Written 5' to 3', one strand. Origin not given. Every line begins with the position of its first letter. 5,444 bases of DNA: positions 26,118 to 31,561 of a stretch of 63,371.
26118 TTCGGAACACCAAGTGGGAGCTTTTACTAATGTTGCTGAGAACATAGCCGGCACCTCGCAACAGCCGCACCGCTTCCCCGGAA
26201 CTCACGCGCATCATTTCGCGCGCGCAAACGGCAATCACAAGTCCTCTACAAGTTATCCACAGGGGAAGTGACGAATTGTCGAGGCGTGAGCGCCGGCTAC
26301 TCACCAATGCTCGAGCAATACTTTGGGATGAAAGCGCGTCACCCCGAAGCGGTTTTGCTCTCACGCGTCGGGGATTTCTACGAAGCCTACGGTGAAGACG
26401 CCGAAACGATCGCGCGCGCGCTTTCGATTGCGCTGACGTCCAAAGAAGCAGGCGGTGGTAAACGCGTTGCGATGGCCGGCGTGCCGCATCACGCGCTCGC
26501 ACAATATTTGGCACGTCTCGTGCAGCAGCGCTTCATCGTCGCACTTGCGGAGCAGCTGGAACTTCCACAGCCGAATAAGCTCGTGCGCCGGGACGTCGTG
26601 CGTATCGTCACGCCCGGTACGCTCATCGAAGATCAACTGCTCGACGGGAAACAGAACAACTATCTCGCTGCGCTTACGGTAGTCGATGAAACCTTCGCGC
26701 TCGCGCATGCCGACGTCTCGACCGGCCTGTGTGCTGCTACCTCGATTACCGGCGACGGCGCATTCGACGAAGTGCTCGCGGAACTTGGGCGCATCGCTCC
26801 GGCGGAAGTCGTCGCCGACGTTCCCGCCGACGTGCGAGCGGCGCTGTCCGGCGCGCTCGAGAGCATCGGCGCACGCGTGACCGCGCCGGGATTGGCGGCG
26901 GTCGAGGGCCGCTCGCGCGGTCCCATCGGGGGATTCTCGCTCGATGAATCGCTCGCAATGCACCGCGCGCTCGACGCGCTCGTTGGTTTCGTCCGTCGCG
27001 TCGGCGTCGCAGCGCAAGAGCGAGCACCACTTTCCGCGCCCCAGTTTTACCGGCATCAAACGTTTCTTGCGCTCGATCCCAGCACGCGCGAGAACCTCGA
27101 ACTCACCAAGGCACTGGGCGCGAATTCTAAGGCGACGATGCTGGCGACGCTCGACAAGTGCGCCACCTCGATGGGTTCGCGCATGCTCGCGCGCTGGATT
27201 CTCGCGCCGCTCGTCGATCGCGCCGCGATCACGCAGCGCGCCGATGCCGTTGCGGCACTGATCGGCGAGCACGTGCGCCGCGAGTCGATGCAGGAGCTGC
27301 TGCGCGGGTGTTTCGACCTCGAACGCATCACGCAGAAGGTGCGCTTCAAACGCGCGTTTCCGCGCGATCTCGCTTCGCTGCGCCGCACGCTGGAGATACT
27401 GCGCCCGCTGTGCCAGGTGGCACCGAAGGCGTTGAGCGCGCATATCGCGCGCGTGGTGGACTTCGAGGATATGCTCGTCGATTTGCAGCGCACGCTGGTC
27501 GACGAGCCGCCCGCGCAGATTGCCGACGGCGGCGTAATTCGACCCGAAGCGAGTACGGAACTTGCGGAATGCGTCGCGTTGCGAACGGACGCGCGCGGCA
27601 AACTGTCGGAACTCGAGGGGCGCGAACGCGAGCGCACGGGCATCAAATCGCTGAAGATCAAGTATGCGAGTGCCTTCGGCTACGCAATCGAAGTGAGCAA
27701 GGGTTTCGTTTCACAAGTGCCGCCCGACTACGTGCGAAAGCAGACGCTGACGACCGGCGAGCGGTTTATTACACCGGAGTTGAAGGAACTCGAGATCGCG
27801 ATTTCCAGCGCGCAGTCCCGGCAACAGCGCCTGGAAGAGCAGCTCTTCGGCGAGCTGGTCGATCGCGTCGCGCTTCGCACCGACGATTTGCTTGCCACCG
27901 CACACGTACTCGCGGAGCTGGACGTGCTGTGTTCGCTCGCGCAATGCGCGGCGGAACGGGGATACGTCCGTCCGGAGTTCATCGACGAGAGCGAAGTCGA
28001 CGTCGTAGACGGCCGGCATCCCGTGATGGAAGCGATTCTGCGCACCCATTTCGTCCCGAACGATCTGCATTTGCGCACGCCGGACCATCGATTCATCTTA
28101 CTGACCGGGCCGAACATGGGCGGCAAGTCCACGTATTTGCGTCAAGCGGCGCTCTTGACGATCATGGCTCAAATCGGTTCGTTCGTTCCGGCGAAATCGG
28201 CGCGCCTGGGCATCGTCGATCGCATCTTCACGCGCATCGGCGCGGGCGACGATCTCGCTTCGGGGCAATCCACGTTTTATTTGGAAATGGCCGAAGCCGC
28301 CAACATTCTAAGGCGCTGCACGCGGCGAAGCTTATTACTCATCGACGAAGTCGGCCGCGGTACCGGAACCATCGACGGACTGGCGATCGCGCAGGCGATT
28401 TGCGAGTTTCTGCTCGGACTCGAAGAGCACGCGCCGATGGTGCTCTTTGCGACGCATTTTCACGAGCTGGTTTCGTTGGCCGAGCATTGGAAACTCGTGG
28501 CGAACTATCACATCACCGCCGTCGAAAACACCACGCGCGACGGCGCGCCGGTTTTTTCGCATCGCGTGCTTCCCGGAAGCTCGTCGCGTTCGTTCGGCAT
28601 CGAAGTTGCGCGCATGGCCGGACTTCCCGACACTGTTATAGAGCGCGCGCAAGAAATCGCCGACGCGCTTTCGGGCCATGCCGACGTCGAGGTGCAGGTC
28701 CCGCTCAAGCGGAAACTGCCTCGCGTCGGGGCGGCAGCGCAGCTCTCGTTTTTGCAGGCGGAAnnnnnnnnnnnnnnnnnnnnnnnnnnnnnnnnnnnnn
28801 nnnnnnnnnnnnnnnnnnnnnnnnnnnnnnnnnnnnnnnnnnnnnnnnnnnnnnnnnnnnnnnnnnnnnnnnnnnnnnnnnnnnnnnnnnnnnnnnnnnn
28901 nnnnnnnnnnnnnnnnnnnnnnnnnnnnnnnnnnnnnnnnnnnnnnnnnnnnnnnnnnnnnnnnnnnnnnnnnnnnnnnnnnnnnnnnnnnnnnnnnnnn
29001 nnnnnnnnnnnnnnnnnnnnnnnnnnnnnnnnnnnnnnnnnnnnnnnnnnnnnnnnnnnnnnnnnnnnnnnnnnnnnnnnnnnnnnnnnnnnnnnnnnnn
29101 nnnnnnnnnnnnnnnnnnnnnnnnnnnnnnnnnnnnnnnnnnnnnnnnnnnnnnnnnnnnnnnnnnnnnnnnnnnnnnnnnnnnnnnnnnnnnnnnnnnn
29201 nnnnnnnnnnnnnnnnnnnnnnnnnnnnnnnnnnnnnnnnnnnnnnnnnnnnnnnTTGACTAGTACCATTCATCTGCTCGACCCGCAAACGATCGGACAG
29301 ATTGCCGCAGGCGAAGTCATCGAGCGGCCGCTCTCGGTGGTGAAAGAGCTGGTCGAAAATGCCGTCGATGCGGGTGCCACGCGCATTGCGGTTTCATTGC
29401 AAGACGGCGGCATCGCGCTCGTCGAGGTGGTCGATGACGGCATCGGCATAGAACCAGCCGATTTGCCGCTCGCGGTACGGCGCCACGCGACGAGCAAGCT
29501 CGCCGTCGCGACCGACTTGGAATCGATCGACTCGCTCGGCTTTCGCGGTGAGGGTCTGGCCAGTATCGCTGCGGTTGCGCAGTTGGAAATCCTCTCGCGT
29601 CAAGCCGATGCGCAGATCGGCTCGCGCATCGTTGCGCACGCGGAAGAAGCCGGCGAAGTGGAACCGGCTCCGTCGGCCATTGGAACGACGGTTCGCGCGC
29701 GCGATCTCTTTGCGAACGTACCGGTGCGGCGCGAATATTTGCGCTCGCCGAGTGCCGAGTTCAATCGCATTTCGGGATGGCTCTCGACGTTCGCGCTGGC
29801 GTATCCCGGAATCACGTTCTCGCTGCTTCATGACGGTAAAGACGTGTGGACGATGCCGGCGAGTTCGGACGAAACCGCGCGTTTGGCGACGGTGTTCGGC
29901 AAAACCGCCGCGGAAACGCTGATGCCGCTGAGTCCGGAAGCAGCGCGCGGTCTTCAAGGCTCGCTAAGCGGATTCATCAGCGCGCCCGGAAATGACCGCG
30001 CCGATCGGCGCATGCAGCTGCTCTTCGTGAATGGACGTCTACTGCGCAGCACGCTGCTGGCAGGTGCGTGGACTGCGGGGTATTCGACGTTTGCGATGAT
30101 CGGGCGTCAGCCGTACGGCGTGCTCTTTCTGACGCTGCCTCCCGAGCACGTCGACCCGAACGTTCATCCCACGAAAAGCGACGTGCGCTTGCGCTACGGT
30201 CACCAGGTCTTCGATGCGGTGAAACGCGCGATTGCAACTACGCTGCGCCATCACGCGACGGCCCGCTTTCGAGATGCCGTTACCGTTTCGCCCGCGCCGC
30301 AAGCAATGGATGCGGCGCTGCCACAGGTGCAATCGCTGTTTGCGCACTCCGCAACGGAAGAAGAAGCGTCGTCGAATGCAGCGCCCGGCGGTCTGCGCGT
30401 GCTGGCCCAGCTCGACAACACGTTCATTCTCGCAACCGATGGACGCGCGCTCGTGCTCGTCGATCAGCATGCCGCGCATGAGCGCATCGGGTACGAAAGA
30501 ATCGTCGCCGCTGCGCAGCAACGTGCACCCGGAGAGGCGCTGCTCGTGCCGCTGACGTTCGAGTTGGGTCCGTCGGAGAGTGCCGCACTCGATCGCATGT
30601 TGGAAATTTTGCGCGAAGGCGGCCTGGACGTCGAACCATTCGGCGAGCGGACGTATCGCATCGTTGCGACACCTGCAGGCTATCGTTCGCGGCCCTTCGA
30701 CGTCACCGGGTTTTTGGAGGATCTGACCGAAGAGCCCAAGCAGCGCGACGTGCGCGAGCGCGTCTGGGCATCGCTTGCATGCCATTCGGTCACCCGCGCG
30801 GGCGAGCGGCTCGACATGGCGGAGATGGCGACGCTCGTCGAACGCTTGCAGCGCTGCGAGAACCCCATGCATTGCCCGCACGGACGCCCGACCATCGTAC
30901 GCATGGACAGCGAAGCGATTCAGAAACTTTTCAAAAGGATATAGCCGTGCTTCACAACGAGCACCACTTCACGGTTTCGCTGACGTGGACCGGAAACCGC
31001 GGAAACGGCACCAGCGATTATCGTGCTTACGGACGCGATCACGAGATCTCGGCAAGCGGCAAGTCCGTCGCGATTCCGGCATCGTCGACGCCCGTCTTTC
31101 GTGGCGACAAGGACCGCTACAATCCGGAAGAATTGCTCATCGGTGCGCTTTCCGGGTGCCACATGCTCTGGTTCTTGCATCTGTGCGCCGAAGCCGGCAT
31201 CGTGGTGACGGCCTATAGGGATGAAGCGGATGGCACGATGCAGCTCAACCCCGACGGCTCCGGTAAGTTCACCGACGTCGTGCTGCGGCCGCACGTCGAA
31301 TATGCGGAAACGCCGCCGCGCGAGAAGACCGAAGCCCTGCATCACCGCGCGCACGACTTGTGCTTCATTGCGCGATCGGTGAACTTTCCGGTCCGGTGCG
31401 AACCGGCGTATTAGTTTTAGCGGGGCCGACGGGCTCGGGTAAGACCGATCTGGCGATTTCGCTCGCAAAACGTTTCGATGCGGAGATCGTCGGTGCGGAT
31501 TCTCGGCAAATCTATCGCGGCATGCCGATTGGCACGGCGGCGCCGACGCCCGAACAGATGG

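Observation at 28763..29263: Uncharacterised acidic 166-aa ORF translationally coupled between mutS and mutL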

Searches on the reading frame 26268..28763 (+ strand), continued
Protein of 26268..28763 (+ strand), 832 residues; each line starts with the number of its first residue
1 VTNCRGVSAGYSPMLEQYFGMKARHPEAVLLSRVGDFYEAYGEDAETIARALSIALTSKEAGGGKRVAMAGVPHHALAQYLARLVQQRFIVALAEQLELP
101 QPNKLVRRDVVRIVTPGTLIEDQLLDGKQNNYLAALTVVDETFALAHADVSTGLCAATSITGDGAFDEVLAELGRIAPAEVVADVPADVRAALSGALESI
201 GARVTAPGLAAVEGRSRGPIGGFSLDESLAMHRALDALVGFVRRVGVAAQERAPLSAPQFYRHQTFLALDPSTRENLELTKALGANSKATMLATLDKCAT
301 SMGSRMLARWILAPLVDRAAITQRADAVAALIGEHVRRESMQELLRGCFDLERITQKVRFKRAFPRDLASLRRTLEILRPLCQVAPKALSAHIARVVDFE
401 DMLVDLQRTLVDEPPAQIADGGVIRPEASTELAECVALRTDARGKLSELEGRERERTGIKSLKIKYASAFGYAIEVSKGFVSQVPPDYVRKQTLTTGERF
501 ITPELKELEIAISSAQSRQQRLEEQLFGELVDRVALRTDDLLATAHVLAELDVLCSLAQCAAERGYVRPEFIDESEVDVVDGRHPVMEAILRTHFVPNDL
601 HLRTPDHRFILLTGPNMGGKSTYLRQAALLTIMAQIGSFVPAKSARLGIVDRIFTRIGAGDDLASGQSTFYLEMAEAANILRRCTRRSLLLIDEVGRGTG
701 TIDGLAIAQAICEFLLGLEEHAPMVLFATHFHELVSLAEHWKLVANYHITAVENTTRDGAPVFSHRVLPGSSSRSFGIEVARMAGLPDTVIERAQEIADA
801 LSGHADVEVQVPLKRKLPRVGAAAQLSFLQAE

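Call 70: search_solved_structures(query=A3, max_evalue=10, show_alignments=3)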
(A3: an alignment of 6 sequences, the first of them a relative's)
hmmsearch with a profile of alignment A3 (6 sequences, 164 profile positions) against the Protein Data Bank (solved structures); distinct sequences matched with E-value up to 10: 1.
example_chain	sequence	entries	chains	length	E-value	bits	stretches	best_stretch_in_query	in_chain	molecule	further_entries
3tbn_A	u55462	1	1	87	3.4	10.5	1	65-85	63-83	Putative uncharacterized protein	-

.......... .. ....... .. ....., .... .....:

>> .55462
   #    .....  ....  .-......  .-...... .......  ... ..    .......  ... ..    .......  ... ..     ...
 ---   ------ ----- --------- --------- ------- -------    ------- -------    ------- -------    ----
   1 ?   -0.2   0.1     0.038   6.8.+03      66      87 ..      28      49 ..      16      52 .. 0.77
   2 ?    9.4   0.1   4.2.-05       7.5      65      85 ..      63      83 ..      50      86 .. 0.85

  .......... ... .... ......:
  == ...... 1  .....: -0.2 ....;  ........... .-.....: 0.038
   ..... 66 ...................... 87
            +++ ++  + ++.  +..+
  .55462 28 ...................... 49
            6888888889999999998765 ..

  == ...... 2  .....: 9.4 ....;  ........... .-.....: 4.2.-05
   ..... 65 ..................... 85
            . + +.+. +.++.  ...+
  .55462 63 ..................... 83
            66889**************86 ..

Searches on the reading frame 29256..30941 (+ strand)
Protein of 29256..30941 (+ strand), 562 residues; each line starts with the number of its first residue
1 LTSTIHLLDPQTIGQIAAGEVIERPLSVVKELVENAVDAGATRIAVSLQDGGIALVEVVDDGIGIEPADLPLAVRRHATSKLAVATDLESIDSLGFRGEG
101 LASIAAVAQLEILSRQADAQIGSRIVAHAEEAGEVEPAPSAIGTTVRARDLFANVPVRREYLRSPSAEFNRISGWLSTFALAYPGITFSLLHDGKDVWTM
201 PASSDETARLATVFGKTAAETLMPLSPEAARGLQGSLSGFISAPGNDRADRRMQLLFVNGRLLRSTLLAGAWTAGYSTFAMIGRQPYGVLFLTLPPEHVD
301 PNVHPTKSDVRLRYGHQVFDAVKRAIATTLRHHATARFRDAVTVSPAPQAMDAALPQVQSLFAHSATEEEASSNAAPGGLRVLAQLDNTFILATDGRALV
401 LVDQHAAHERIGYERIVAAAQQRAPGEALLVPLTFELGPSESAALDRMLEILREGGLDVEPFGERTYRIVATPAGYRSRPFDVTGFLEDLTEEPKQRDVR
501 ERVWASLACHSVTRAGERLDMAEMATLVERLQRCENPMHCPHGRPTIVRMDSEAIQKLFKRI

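Call 3: search_protein_families(library=pfam, proteins=[window:29256-30941:+], max_evalue=1)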
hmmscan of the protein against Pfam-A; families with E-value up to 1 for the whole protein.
window:29256-30941:+ (562 aa): 5 families
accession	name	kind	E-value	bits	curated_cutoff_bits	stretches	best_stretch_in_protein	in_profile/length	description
PF08676.16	MutL_C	-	5.8e-30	104.3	25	1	383-519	1-142/142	MutL C terminal dimerisation domain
PF01119.25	DNA_mis_repair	-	1.4e-27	96.1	26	1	211-330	2-118/119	DNA mismatch repair protein, C-terminal domain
PF13589.12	HATPase_c_3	-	9.1e-11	42.4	25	1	27-121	5-99/137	Histidine kinase-, DNA gyrase B-, and HSP90-like ATPase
PF02518.31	HATPase_c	-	1.4e-08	35.5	26.4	1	24-107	5-83/111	Histidine kinase-, DNA gyrase B-, and HSP90-like ATPase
PF12162.13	STAT1_TAZ2bind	-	0.32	11.1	21.6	1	220-228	7-15/25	STAT1 TAZ2 binding domain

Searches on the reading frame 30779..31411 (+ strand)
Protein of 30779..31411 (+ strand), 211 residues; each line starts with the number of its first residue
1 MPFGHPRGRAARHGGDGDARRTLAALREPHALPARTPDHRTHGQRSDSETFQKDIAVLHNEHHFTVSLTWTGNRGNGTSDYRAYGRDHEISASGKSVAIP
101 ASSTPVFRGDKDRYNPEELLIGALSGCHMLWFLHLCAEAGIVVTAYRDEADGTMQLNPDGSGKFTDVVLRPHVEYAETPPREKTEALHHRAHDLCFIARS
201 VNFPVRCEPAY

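Call 60: search_protein_families(library=pfam, proteins=[window:30779-31411:+], max_evalue=0.001)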
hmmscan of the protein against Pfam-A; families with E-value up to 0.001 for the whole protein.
window:30779-31411:+ (211 aa): 1 family
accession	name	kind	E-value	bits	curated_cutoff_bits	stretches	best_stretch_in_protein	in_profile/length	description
PF02566.24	OsmC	-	1.1e-16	61.5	27.5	1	109-207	1-97/100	OsmC-like protein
